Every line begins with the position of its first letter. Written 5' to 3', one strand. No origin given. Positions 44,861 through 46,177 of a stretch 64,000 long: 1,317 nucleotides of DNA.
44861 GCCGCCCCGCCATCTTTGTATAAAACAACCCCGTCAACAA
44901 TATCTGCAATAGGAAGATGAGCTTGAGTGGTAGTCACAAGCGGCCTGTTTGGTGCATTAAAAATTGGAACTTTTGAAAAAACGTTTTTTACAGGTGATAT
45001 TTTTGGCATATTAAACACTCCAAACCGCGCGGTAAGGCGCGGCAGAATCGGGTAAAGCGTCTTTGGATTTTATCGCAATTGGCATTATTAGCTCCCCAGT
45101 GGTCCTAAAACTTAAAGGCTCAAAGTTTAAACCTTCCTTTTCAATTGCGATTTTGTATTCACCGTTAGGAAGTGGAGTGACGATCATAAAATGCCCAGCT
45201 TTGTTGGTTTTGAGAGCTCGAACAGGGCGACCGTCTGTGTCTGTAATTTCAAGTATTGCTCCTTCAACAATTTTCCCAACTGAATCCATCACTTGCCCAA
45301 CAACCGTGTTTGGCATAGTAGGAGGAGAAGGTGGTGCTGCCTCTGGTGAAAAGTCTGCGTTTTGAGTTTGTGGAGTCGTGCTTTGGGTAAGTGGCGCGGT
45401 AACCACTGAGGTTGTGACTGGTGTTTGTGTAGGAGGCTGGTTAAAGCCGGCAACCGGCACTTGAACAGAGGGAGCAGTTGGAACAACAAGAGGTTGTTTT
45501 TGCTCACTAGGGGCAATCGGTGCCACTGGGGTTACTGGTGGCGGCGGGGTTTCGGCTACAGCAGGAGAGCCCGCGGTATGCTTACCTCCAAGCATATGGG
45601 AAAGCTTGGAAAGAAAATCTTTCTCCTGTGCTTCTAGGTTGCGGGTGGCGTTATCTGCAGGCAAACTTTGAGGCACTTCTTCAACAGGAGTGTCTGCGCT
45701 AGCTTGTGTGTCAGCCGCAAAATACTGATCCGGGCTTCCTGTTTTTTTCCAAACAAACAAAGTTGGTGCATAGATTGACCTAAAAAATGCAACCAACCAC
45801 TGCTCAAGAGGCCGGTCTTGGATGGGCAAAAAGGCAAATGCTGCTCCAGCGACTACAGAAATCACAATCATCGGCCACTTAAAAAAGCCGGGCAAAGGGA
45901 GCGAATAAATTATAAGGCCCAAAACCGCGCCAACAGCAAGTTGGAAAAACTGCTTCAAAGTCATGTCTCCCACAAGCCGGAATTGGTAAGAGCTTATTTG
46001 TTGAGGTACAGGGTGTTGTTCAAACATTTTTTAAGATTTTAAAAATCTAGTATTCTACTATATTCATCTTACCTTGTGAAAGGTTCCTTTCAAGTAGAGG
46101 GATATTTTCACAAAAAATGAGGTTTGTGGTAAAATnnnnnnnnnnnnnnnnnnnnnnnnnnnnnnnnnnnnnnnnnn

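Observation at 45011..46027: VirB3-like membrane hairpin fused to a Pro-rich stalk and a CarboxypepD_reg-like beta-sandwich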

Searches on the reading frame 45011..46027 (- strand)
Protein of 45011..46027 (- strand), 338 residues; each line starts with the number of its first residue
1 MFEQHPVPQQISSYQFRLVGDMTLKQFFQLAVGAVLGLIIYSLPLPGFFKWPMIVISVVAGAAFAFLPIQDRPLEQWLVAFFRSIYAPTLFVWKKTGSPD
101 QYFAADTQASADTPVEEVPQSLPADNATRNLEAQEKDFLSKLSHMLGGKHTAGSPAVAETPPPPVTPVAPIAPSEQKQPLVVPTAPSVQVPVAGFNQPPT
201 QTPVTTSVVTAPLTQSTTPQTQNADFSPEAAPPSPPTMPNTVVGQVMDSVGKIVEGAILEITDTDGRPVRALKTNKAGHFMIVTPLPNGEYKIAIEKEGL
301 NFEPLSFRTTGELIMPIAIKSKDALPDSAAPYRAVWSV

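Call 3: search_protein_families(library=pfam, proteins=[window:45011-46027:-], max_evalue=1)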
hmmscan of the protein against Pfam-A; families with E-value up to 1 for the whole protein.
window:45011-46027:- (338 aa): 5 families
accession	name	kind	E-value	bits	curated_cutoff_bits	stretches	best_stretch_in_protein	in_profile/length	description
PF12666.12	PrgI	-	3.3e-08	34.4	27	1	6-85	1-82/91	PrgI family protein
PF13620.12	CarboxypepD_reg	-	6.3e-07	30.1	32.3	1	241-299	1-58/82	Carboxypeptidase regulatory-like domain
PF17802.7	SpaA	-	0.0071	16.9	23.1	1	248-293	9-56/91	Prealbumin-like fold domain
PF17210.9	SdrD_B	-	0.11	13.1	29.7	1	251-297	21-66/112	SdrD B-like domain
PF13346.12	ABC2_membrane_5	-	0.45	10.5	25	1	23-68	111-157/205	ABC-2 family transporter protein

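Call 7: find_homologous_proteins(query=window:45011-46027:-, max_evalue=0.001)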
Query window:45011-46027:- (338 aa): 2099 proteins with E <= 0.001 among 6795 candidates; the best 120 are listed.
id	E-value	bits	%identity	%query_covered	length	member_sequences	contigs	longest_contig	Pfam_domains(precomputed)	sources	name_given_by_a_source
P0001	2.6e-218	742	100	100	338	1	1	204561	PF13620.13,PF12666.13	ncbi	-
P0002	2.0e-147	509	70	100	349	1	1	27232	PF13620.13,PF12666.13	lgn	-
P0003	5.0e-128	445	63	100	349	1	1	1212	PF13620.13,PF12666.13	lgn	-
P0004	8.6e-124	431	63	100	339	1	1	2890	PF13620.13,PF12666.13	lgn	-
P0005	9.3e-123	428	63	100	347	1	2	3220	PF13620.13,PF12666.13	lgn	-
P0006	1.4e-122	427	60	100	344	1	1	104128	PF13620.13,PF12666.13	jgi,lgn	jgi:hypothetical protein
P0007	1.7e-122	427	62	100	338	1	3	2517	PF13620.13,PF12666.13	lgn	-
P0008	4.1e-122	426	62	100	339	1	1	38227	PF12666.13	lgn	-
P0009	8.8e-122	425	60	100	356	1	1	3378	PF13620.13,PF12666.13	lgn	-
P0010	2.4e-120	420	61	100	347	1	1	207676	PF12666.13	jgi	-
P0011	1.2e-119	418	62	100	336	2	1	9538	PF12666.13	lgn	-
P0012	3.2e-118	413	60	100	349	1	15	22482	PF13620.13,PF12666.13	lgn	-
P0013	1.6e-117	411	58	100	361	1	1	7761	PF13620.13,PF12666.13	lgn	-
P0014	1.7e-116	407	59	100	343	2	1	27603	PF13620.13,PF12666.13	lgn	-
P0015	3.9e-116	406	58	100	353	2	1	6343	PF13620.13,PF12666.13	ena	-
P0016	1.7e-115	404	60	100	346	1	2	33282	PF13620.13,PF12666.13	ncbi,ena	-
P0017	6.1e-115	402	60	100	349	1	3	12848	PF12666.13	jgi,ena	jgi:hypothetical protein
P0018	3.2e-114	400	58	100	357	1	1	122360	PF12666.13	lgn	-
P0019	4.2e-113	396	58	100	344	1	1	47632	PF12666.13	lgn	-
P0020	6.6e-113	395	58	100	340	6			PF13620.13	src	-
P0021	3.2e-112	393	57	100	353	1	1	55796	PF13620.13,PF12666.13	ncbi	-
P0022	2.9e-111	390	56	100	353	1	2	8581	PF13620.13,PF12666.13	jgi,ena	-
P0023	3.5e-110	386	58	100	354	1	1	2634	PF13620.13,PF12666.13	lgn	-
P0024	9.6e-106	372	53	100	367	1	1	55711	PF12666.13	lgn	-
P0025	1.8e-100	355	51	96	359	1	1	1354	PF12666.13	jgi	-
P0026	1.8e-99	351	52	96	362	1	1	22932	PF13620.13,PF12666.13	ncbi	-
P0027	4.2e-95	337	52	96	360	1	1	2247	PF13620.13,PF12666.13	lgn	-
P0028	5.2e-95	337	53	96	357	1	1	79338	PF13620.13,PF12666.13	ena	-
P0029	7.1e-95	336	52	95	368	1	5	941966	PF12666.13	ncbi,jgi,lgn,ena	-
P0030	1.6e-94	335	53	94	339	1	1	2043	PF12666.13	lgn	-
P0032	5.1e-94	333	53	95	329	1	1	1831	PF13620.13,PF12666.13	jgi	jgi:hypothetical protein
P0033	6.0e-94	333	51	95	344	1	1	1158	PF12666.13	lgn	-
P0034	1.9e-93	331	53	92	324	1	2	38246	PF12666.13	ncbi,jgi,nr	ncbi:hypothetical protein C4564_04780 [Candidatus Microgenomates bacterium]|nr:MAG: hypothetical pro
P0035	3.3e-93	331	53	95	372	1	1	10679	PF12666.13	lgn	-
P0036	1.9e-92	328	50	95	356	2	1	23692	PF13620.13,PF12666.13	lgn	-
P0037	4.1e-92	327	53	94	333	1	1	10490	PF13620.13,PF12666.13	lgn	-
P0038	1.2e-91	326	48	95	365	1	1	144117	PF12666.13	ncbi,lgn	-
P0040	1.8e-91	325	48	96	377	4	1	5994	PF13620.13,PF12666.13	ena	-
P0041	2.2e-91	325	52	95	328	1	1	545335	PF12666.13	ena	-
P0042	2.3e-91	325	51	95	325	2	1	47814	PF13620.13,PF12666.13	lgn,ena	-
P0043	2.6e-91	324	51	92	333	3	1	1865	PF13620.13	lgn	-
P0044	3.3e-91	324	51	94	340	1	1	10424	PF12666.13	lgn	-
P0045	4.4e-91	324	51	95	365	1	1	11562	PF13620.13,PF12666.13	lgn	-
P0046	1.8e-90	322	51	95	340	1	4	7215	PF13620.13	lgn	-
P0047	2.8e-90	321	50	95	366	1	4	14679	PF12666.13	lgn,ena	-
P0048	2.9e-90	321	52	95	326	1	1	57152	PF13620.13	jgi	jgi:hypothetical protein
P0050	6.0e-90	320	51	95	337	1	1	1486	PF13620.13,PF12666.13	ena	-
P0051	6.1e-90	320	51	95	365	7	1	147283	PF12666.13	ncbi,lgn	-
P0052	6.4e-90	320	51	92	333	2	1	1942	PF13620.13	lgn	-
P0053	1.5e-89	319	50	95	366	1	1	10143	PF13620.13,PF12666.13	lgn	-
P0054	2.0e-89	318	50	94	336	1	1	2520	PF12666.13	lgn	-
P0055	2.5e-89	318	50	95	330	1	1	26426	PF13620.13,PF12666.13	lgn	-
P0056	2.6e-89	318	47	96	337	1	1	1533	PF12666.13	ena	-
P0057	2.8e-89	318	50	94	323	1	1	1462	PF13620.13,PF12666.13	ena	-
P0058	2.9e-89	318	51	96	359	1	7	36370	PF13620.13,PF12666.13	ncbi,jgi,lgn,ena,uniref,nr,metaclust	ncbi:hypothetical protein A2801_01680 [Candidatus Woesebacteria bacterium RIFCSPHIGHO2_01_FULL_41_10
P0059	3.3e-89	318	51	95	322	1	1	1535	PF12666.13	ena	-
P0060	4.5e-89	317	49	95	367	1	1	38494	PF13620.13,PF12666.13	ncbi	-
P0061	6.1e-89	317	49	95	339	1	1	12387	PF13620.13,PF12666.13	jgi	-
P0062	1.0e-88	316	50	95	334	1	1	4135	PF13620.13,PF12666.13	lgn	-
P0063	1.4e-88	315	51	95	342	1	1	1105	PF12666.13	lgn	-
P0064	1.5e-88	315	47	97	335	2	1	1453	PF13620.13,PF12666.13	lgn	-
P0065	2.0e-88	315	50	95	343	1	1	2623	PF13620.13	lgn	-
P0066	2.0e-88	315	51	95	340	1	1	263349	PF12666.13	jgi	jgi:hypothetical protein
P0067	2.2e-88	315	50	95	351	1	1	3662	PF13620.13,PF12666.13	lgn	-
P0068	3.0e-88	314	53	95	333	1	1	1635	PF13620.13,PF12666.13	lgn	-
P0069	3.4e-88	314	50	95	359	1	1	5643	PF12666.13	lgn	-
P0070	4.3e-88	314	53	90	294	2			PF12666.13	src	-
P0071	4.6e-88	314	49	94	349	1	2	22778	PF12666.13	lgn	-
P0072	5.0e-88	314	50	95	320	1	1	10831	PF13620.13,PF12666.13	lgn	-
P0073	6.9e-88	313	51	94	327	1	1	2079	PF13620.13,PF12666.13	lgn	-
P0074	7.2e-88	313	54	96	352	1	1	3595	PF12666.13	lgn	-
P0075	7.4e-88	313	51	94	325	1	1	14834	PF13620.13,PF12666.13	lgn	-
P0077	8.7e-88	313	50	95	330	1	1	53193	PF13620.13,PF12666.13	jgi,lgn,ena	-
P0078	1.0e-87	313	52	95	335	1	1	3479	PF13620.13,PF12666.13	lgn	-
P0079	1.1e-87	313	49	95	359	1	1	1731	PF13620.13,PF12666.13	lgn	-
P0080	1.5e-87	312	49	95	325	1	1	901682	PF12666.13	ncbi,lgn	-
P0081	1.7e-87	312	49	96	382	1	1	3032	PF13620.13,PF12666.13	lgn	-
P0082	1.8e-87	312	46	96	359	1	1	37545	PF12666.13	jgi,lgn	-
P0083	1.8e-87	312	47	94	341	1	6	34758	PF12666.13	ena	-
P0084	2.5e-87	311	49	94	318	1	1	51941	PF13620.13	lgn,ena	-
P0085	2.6e-87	311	49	95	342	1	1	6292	PF13620.13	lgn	-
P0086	2.6e-87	311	51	96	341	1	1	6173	PF13620.13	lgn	-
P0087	2.7e-87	311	49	96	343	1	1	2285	PF12666.13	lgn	-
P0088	3.7e-87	311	49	95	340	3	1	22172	PF13620.13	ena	-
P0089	3.8e-87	311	50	95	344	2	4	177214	PF13620.13,PF12666.13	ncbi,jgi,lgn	-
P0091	5.9e-87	310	50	95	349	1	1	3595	PF13620.13,PF12666.13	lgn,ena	-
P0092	7.4e-87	310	48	95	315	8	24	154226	PF13620.13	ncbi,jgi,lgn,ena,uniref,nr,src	ncbi:hypothetical protein A3D84_00430 [Candidatus Woesebacteria bacterium RIFCSPHIGHO2_02_FULL_42_20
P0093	9.3e-87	309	49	95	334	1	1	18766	PF13620.13,PF12666.13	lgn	-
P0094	9.9e-87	309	49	95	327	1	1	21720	PF13620.13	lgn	-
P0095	1.1e-86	309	49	96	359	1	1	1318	PF13620.13,PF12666.13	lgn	-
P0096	1.1e-86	309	51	94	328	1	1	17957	PF13620.13,PF12666.13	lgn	-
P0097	1.3e-86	309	48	95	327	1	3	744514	PF13620.13,PF12666.13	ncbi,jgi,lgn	-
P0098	1.6e-86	309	47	97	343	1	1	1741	PF12666.13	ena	-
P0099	1.7e-86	309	50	95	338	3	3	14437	PF13620.13,PF12666.13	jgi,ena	-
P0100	2.1e-86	308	50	95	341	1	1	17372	PF12666.13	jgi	jgi:hypothetical protein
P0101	2.3e-86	308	49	95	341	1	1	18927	PF13620.13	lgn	-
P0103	3.3e-86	308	49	94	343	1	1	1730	PF13620.13,PF12666.13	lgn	-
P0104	3.4e-86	308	48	95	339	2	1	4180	PF13620.13,PF12666.13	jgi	-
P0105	3.5e-86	308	49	94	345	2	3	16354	PF13620.13,PF12666.13,PF22904.4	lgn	-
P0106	3.9e-86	307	48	95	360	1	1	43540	PF13620.13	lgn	-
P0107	4.1e-86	307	49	95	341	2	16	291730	PF13620.13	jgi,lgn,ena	-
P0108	4.6e-86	307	47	95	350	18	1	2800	PF13620.13,PF12666.13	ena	-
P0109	5.3e-86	307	49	95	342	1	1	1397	PF13620.13,PF12666.13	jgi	jgi:hypothetical protein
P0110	5.5e-86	307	49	95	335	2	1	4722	PF13620.13,PF12666.13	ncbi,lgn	-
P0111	5.9e-86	307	50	95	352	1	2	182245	PF13620.13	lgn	-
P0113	6.6e-86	307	49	95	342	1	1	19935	PF13620.13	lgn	-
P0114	8.5e-86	306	51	94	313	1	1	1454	PF13620.13,PF12666.13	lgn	-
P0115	1.2e-85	306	47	94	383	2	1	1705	PF13620.13,PF12666.13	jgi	jgi:hypothetical protein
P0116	1.6e-85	305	51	95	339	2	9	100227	PF13620.13,PF12666.13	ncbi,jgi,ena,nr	ncbi:MAG TPA: PrgI family protein [Patescibacteria group bacterium]|nr:PrgI family protein [Patescib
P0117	1.6e-85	305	48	96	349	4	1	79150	PF12666.13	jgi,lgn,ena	-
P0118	1.6e-85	305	50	95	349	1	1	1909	PF13620.13,PF12666.13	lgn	-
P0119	1.7e-85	305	50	94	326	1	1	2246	PF13620.13,PF12666.13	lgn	-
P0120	1.9e-85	305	46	95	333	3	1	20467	PF13620.13,PF12666.13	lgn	-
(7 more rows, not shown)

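Call 19: predict_structure(alignment_id=A1)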
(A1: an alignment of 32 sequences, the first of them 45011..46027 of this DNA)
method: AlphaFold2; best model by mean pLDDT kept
length: 338 residues; sequences in the alignment: 32
mean_pLDDT: 69.7   pTM: 0.34
mean pLDDT of the five models: 69.7, 68.7, 68.5, 67.8, 67.2
residues with pLDDT >= 90: 80; 70-90: 68; 50-70: 134; < 50: 56
segments of 3 or more residues with pLDDT < 50: 1-4, 10-12, 18-21, 113-123, 148-154, 156-159, 174-176, 211-214, 217-219
pLDDT, mean of each block of 10 residues (from residue 1): 49 48 72 93 96 93 75 66 65 57 55 45 56 76 61 46 59 53 60 55 55 48 58 66 91 92 89 89 81 94 92 86 84 64
secondary structure, 60 per line:
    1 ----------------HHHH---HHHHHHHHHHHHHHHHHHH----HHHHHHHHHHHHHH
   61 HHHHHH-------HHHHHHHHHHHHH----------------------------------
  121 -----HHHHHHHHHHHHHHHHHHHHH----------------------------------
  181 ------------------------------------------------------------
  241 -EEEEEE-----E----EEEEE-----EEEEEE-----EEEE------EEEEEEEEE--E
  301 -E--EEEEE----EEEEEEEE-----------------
elements in order: H17-20 H24-42 H47-66 H74-86 H126-146 E242-247 E258-262 E268-273 E279-282 E289-297 E305-309 E314-321

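Call 22: fold_search(model_id=the predicted structure, library=pdb)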
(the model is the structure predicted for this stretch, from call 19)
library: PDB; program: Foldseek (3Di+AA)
matches with E <= 10: 1349; with E <= 0.001: 214
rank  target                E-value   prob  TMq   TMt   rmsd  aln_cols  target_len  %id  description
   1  4v4c_B                1.8e-06  1.00  0.20  0.25   2.2        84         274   26  Crystal Structure of Pyrogallol-Phloroglucinol Transhydroxylase from Pelobacter acidigallici (released 2014-07-09)
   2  8bdw_H                3.8e-06  1.00  0.23  0.73   2.7        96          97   23  Crystal structure of CnaB2 domain from Lactobacillus plantarum (released 2023-02-22)
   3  8bdw_A                4.3e-06  1.00  0.22  0.68   3.0        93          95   22  Crystal structure of CnaB2 domain from Lactobacillus plantarum (released 2023-02-22)
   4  3mn8_D                1.7e-05  1.00  0.21  0.18   2.6        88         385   20  Structure of Drosophila melanogaster carboxypeptidase D isoform 1B short (released 2010-07-28)
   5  8qox_B                1.7e-05  1.00  0.22  0.17   3.2        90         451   20  Two-component assembly of SlaA and SlaB S-layer proteins of Sulfolobus acidocaldarius (released 2024-02-21)
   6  3mn8_B                2.1e-05  1.00  0.21  0.18   3.0        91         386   19  Structure of Drosophila melanogaster carboxypeptidase D isoform 1B short (released 2010-07-28)
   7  3mn8_C                2.2e-05  1.00  0.21  0.18   2.5        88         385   20  Structure of Drosophila melanogaster carboxypeptidase D isoform 1B short (released 2010-07-28)
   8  2nsm                  2.6e-05  1.00  0.19  0.17   3.1        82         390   16  Crystal structure of the human carboxypeptidase N (Kininase I) catalytic domain (released 2007-04-24)
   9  3mn8_A                3.0e-05  1.00  0.20  0.18   3.0        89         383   19  Structure of Drosophila melanogaster carboxypeptidase D isoform 1B short (released 2010-07-28)
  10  8w2w                  3.9e-05  1.00  0.19  0.51   6.1       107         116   17  Structure of transthyretin synthetic mutation A120L (released 2024-02-28)
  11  3is1                  3.9e-05  1.00  0.19  0.16   4.2        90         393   20  Crystal structure of functional region of UafA from Staphylococcus saprophyticus in C2 form at 2.45 angstrom resolution (released 2010-09-08)
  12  2x5p                  4.7e-05  1.00  0.18  0.54   6.0        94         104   14  Crystal structure of the Streptococcus pyogenes fibronectin binding protein Fbab-B (released 2010-09-01)
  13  1qmu_A                5.0e-05  1.00  0.17  0.16   4.2        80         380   19  Duck carboxypeptidase D domain II (released 2000-10-13)
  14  9uvm                  5.0e-05  1.00  0.19  0.16   8.7       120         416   13  The SeMet pili protein of Streptococcus Sanguinis (released 2026-01-21)
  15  3qva_B                5.3e-05  1.00  0.21  0.61   3.3        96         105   21  Structure of Klebsiella pneumoniae 5-hydroxyisourate hydrolase (released 2011-08-24)
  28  5aq0_B                7.2e-05  1.00  0.19  0.62   3.5        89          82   22  The structure of the Transthyretin-like domain of the first catalytic domain of the HUMAN Carboxypeptidase D (released 2016-09-28)
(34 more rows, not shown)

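Call 24: find_related_loci(query=A1, collection=genome_contigs, flank=6000)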
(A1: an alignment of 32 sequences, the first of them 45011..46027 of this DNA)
Query A1 (338 aa) in genome_contigs; peptide patterns used: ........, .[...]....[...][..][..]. (x = any residue, [..] = any of these).
389 stretches matched a pattern; 359 encode a relative of the query (tblastn E <= 1e-3); the best 80 are kept; 80 distinct loci.
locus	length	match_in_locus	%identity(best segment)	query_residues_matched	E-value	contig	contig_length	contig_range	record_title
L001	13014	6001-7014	59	1-337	6e-113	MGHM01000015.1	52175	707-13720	MAG: Candidatus Woesebacteria bacterium RIFCSPLOWO2_01_FULL_44_24b rifcsplowo2_01_scaffold_3923, whole genome shotgun se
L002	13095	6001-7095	52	1-322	6e-101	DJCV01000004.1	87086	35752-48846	MAG TPA_asm: Candidatus Woesebacteria bacterium UBA5941 UBA5941_contig_40, whole genome shotgun sequence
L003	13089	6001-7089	51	1-322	1e-98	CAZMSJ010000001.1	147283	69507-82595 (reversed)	MAG TPA_asm: uncultured Gammaproteobacteria bacterium isolate SRP298887_co1_344 genome assembly, contig: NODE_30_length_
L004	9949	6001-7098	48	3-323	7e-95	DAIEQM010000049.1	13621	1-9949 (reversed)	MAG TPA_asm: Candidatus Woesebacteria bacterium isolate clean1188 k141_740406, whole genome shotgun sequence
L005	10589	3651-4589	51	2-320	5e-95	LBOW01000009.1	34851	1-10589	MAG: Candidatus Woesebacteria bacterium GW2011_GWB1_33_22 UR35_C0009, whole genome shotgun sequence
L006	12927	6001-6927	54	2-320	3e-93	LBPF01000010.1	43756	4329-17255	MAG: Candidatus Woesebacteria bacterium GW2011_GWB1_33_38 UR44_C0010, whole genome shotgun sequence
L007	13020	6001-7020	48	3-320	1e-91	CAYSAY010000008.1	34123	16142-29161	MAG TPA_asm: uncultured Gammaproteobacteria bacterium isolate ERP113451_co1_283 genome assembly, contig: NODE_1398_lengt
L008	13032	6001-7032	50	1-324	2e-91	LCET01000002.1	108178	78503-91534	MAG: Candidatus Woesebacteria bacterium GW2011_GWC1_42_9 UV51_C0002, whole genome shotgun sequence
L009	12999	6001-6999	49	2-322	7e-91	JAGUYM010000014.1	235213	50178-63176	MAG: Candidatus Woesebacteria bacterium isolate DeMMO6_63 c_000000012182, whole genome shotgun sequence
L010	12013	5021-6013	50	2-316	8e-90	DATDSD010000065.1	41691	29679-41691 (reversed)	MAG TPA_asm: Patescibacteria group bacterium isolate SMAG_U7994 k141_130367, whole genome shotgun sequence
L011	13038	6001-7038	48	1-320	7e-90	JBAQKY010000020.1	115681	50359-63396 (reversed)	MAG: Microgenomates group bacterium isolate MFD12071_ilm_asm_bin3 k127_11232, whole genome shotgun sequence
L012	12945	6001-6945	49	3-320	1e-89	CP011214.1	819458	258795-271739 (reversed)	MAG: Candidatus Woesebacteria bacterium GW2011_GWF1_31_35 chromosome, complete genome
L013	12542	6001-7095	49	1-322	2e-89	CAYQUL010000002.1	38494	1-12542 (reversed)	MAG TPA_asm: uncultured Gammaproteobacteria bacterium isolate SRP342105_co1_495 genome assembly, contig: NODE_1329_lengt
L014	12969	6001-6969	48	2-321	2e-89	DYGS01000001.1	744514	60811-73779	MAG TPA_asm: Candidatus Microgenomatus sp. isolate BE2012_5_35_30 Afr_mines_BE2012_3_length_744514_cov_13_281153, whole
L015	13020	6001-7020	48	2-320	4e-89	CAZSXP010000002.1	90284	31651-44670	MAG TPA_asm: uncultured Gammaproteobacteria bacterium isolate SRP062349_co2_93 genome assembly, contig: NODE_155_length_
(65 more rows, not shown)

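Call 30: search_protein_families(library=pfam, proteins=[P0105], max_evalue=1)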
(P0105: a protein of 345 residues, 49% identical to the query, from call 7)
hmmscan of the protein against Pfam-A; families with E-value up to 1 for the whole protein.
P0105 (345 aa): 5 families
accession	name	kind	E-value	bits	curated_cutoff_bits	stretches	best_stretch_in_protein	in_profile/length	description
PF13620.12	CarboxypepD_reg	-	3.8e-06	27.6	32.3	1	262-322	1-60/82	Carboxypeptidase regulatory-like domain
PF12666.12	PrgI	-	4.1e-06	27.7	27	1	5-83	1-81/91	PrgI family protein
PF22902.2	NOMO1-like_9th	-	0.03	14.5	27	1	283-327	21-66/75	BOS complex subunit NOMO1-like, beta sandwich domain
PF02158.20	Neuregulin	-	0.081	12.7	25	1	158-260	158-256/359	Neuregulin intracellular region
PF17210.9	SdrD_B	-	0.17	12.5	29.7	1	268-319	17-68/112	SdrD B-like domain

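Call 37: search_protein_families(library=ncbifam, proteins=[window:45011-46027:-], max_evalue=0.01)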
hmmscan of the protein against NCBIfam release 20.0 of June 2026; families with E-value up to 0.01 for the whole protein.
window:45011-46027:- (338 aa): 1 family
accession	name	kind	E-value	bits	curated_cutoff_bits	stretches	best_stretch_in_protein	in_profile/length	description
NF058648.1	ECF_sub_HI1622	equivalog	0.00031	20.8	100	1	240-297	25-82/180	NikL family nickel/cobalt ECF transporter subunit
